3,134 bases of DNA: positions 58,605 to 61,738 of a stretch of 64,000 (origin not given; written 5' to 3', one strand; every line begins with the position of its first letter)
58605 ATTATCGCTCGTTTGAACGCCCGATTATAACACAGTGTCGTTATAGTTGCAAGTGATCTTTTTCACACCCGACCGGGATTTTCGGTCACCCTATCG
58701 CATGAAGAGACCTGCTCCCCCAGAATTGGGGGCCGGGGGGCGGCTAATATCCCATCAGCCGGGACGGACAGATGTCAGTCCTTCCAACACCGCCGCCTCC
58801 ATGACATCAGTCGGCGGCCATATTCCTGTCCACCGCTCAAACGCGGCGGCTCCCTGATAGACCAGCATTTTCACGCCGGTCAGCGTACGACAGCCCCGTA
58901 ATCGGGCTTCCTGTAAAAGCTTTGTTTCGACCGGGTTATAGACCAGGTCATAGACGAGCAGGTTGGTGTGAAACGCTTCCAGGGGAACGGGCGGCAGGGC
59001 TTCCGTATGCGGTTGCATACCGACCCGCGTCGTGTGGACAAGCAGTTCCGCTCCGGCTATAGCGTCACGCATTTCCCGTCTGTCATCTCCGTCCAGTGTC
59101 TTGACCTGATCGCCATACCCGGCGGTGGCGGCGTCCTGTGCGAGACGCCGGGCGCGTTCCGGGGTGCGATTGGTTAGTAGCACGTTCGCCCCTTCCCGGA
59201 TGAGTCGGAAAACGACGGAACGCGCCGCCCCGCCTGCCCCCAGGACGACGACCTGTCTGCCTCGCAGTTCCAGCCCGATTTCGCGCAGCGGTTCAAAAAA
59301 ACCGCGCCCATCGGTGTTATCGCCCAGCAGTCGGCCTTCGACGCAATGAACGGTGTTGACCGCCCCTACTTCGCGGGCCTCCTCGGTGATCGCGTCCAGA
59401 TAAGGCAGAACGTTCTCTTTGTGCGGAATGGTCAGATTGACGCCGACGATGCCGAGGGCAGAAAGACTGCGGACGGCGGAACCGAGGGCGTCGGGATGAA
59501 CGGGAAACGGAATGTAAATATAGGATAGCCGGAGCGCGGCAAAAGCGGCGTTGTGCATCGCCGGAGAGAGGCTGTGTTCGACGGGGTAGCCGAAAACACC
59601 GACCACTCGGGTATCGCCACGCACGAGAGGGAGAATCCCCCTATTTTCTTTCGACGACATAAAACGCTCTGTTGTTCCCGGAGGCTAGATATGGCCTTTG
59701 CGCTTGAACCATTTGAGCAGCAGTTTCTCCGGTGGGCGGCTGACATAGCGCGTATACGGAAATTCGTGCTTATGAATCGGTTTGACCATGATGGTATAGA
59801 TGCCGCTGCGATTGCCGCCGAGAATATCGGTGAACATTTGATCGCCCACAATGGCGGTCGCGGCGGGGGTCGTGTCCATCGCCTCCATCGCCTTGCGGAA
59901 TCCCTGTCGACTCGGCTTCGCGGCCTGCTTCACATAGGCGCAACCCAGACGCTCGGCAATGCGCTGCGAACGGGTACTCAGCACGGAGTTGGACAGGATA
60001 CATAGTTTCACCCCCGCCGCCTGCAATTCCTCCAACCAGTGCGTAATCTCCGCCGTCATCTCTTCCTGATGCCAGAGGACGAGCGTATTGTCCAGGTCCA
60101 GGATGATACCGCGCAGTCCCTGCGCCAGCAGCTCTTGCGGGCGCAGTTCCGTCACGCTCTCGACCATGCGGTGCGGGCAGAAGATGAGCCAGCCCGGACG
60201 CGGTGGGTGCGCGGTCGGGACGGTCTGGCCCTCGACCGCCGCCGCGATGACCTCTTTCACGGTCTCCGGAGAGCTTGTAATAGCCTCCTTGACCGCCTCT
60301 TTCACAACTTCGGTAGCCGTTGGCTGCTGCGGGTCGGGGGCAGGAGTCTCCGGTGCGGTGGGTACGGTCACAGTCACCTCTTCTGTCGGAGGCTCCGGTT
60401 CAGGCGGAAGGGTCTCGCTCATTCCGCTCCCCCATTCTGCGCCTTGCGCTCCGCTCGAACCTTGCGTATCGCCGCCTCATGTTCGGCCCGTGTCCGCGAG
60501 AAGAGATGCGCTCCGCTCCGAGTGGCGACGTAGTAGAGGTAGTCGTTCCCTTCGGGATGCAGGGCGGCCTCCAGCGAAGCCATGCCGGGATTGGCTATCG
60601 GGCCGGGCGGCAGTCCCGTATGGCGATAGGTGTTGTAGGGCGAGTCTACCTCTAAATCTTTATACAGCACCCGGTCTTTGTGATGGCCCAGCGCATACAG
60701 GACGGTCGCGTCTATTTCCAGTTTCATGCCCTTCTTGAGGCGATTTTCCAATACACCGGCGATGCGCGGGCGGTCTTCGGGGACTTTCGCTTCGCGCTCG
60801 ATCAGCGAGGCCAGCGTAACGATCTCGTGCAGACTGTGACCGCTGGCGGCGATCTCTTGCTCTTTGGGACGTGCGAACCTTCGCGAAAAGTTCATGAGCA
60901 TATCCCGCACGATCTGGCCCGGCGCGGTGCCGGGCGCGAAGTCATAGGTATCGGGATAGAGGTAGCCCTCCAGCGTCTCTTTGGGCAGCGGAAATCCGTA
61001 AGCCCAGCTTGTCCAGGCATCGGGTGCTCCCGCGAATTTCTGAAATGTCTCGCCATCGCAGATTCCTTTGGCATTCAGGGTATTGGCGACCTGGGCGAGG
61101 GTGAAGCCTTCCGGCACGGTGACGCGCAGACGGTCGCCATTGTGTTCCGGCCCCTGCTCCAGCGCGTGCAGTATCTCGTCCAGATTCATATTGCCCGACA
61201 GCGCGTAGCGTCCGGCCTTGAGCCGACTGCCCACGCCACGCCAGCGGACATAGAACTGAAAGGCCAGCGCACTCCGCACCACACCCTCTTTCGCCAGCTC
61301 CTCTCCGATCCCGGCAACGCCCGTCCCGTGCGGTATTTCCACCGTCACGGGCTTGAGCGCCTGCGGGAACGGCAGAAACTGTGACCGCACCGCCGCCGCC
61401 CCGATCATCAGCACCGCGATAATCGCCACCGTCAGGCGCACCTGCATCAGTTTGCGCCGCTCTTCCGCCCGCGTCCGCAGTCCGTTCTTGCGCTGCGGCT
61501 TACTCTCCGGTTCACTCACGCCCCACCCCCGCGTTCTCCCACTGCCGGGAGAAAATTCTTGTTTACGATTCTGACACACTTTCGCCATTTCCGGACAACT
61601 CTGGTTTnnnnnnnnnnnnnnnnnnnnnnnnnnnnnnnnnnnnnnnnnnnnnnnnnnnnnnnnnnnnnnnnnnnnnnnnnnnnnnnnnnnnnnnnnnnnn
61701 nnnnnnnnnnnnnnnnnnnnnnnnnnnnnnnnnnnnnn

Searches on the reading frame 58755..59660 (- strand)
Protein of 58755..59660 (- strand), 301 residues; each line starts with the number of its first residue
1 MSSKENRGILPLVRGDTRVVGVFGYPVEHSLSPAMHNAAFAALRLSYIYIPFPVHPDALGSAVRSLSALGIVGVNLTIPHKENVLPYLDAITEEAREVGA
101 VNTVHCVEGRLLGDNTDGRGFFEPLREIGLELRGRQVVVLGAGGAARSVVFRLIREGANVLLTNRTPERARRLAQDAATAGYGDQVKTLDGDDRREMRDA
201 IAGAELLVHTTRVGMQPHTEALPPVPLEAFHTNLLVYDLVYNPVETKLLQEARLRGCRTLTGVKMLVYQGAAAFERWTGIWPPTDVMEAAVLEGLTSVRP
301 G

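Call 10: search_protein_families(library=pfam, proteins=[window:58755-59660:-])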
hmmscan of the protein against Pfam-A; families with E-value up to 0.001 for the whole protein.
window:58755-59660:- (301 aa): 6 families
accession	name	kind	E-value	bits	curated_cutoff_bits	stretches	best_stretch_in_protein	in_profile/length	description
PF08501.16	Shikimate_dh_N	-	9.3e-30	103.2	27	1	22-104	1-83/83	Shikimate dehydrogenase substrate binding domain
PF18317.6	SDH_C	-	2.2e-13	50.1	25.8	1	262-292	1-31/31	Shikimate 5'-dehydrogenase C-terminal domain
PF01488.26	Shikimate_DH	-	5.5e-07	30.2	24.3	1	131-179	9-58/138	Shikimate / quinate 5-dehydrogenase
PF03807.23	F420_oxidored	-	0.0003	21.8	21.6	1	137-178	2-45/94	NADP oxidoreductase coenzyme F420-dependent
PF03435.24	Sacchrp_dh_NADP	-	0.00034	21.4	25.1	1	137-210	1-75/129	Saccharopine dehydrogenase NADP binding domain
PF00106.31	adh_short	-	0.00034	20.6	26.6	1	137-204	3-71/195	short chain dehydrogenase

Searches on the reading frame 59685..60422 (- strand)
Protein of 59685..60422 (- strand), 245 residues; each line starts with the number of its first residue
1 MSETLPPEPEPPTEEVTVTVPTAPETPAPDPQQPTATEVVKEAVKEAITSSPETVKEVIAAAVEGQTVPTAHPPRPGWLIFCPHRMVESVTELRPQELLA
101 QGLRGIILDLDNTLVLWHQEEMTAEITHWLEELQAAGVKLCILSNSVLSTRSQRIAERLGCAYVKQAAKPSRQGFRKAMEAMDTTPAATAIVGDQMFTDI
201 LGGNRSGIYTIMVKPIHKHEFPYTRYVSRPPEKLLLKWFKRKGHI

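Call 10: search_protein_families(library=pfam, proteins=[window:59685-60422:-])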
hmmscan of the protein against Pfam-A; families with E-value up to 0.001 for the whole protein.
window:59685-60422:- (245 aa): 5 families
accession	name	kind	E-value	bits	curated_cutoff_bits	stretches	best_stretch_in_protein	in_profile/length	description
PF00702.32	Hydrolase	-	2.2e-15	58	26.4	1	34-207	17-191/191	haloacid dehalogenase-like hydrolase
PF09419.16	PGP_phosphatase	-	2.6e-11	43.9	20.4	1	81-214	17-164/168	Mitochondrial PGP phosphatase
PF13242.12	Hydrolase_like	-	4.9e-10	39.6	22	1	168-214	3-49/75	HAD-hyrolase-like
PF13419.12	HAD_2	-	6e-09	36.7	23.8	1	122-213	80-178/178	Haloacid dehalogenase-like hydrolase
PF13344.12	Hydrolase_6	-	0.00033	21.1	27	1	115-181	8-76/101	Haloacid dehalogenase-like hydrolase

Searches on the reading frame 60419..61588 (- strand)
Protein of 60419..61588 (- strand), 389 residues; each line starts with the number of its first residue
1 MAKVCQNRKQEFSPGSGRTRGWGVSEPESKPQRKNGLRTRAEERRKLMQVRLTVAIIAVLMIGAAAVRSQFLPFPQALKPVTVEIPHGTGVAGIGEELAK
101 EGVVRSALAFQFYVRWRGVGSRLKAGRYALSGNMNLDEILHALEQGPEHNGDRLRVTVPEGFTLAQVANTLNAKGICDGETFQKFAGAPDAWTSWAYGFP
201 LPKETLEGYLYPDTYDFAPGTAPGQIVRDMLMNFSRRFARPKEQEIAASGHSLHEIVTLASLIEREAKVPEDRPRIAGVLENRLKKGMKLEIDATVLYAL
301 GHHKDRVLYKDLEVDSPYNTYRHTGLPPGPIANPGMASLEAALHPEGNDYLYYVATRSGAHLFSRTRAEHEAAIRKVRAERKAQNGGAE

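Call 10: search_protein_families(library=pfam, proteins=[window:60419-61588:-])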
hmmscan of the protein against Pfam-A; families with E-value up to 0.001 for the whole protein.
window:60419-61588:- (389 aa): 1 family
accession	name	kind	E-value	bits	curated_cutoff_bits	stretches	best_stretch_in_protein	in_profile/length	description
PF02618.21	YceG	-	2.4e-94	316.3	32.4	1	83-376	1-275/275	YceG-like family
